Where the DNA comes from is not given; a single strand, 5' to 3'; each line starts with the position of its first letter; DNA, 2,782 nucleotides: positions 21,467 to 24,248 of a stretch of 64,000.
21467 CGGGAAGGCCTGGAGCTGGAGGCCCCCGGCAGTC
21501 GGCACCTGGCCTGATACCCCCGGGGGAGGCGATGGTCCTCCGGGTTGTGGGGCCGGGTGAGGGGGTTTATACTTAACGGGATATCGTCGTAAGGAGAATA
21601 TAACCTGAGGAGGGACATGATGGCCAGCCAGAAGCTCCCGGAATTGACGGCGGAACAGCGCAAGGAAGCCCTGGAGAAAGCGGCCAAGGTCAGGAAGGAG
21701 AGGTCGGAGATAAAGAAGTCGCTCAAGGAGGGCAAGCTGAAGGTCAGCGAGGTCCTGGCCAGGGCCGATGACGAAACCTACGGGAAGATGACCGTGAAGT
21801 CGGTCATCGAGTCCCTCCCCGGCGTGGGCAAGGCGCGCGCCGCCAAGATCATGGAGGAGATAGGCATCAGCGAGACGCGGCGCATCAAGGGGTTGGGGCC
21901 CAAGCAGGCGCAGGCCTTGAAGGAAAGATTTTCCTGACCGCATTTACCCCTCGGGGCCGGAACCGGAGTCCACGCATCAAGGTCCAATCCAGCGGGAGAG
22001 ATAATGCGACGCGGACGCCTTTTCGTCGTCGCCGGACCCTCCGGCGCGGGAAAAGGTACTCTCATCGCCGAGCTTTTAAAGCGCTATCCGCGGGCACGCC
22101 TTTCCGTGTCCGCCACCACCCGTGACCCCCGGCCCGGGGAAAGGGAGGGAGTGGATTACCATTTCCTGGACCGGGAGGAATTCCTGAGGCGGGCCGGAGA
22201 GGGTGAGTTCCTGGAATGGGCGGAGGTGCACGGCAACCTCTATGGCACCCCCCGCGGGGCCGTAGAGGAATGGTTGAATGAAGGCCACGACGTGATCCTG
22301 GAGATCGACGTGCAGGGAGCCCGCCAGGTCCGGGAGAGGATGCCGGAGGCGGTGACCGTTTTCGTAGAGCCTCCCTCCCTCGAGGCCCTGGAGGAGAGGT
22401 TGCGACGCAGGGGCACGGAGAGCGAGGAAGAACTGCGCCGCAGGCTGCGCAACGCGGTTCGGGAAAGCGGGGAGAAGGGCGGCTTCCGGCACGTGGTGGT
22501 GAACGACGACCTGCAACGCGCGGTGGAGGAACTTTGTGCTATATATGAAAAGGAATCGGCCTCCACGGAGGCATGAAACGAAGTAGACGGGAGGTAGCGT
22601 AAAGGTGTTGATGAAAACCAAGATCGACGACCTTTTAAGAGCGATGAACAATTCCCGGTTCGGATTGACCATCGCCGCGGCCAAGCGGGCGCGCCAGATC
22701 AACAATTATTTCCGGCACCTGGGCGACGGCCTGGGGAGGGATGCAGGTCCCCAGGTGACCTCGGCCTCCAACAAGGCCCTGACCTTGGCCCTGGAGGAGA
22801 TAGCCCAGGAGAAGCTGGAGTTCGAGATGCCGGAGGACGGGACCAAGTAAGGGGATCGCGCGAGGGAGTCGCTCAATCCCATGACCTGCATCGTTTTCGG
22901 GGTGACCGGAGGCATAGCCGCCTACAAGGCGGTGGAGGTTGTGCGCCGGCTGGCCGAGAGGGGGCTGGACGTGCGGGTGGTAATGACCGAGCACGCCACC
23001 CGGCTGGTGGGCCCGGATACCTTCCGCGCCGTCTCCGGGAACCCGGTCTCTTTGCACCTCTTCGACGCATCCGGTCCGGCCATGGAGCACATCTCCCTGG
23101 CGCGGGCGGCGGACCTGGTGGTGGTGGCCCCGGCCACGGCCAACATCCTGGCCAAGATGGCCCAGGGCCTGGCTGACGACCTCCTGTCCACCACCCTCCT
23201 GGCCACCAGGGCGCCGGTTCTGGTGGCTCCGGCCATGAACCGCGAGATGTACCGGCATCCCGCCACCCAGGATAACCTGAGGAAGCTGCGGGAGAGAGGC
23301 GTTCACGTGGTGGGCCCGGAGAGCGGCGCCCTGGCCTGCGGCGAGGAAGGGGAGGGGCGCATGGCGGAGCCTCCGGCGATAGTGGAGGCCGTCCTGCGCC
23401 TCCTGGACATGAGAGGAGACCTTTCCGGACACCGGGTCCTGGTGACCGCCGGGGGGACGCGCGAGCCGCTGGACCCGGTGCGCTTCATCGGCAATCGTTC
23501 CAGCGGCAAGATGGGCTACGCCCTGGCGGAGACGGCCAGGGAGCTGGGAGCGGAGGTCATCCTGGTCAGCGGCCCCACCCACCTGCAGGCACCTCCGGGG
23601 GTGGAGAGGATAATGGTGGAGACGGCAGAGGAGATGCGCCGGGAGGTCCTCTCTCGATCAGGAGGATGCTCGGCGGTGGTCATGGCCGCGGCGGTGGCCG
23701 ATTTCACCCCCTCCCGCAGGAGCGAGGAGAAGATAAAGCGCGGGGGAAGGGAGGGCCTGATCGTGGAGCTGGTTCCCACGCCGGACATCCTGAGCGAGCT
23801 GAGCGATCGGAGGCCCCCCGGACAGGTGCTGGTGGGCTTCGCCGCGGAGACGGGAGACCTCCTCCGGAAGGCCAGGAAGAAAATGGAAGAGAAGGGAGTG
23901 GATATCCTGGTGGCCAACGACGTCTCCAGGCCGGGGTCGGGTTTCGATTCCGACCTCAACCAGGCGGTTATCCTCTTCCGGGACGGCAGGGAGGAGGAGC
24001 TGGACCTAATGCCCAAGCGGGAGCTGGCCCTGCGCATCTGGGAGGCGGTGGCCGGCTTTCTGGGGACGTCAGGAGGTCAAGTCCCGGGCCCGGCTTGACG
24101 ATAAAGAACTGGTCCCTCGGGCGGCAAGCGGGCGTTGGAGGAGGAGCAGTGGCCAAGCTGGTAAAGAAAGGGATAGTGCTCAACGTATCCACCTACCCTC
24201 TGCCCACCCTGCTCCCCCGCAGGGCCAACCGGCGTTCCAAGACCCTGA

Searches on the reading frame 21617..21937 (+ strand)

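Call 49: search_protein_families(library=pfam, proteins=[window:21617-21937:+], max_evalue=0.00001)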
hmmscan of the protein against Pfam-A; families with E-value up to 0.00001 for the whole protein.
window:21617-21937:+ (106 aa): 2 families
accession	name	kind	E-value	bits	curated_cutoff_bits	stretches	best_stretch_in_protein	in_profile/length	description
PF22525.1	H2TH_5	-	3e-27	94.9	27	1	36-105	1-71/71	S13-like H2TH domain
PF14520.12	HHH_5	-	2.7e-06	28.2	27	0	39-82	22-55/57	Helix-hairpin-helix domain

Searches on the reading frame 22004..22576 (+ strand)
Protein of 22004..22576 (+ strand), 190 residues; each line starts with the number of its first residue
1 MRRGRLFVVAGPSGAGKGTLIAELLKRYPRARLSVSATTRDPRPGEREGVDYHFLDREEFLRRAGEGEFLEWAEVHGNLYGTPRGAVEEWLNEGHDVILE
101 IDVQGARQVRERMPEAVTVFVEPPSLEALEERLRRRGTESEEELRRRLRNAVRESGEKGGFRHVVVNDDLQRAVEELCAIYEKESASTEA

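Call 49: search_protein_families(library=pfam, proteins=[window:22004-22576:+], max_evalue=0.00001)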
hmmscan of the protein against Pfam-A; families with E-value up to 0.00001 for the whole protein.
window:22004-22576:+ (190 aa): 3 families
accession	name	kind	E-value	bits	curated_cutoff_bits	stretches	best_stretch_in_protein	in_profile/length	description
PF00625.27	Guanylate_kin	-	1.2e-48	165.7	25.2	1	4-183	2-181/182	Guanylate kinase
PF13191.12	AAA_16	-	1.8e-07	32.2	32.6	1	3-173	23-144/167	AAA ATPase domain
PF13401.12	AAA_22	-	3.6e-06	27.8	27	0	3-173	4-96/130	AAA domain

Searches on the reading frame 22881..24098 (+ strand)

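Call 49: search_protein_families(library=pfam, proteins=[window:22881-24098:+], max_evalue=0.00001)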
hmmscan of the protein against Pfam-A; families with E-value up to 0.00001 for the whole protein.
window:22881-24098:+ (405 aa): 2 families
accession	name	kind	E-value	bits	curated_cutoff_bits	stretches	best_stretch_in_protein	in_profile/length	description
PF04127.22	DFP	-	1.5e-71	240.5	22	1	181-365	1-186/186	DNA/pantothenate metabolism flavoprotein C-terminal domain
PF02441.25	Flavoprotein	-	6.9e-37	127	22.7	1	4-174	3-161/162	Flavoprotein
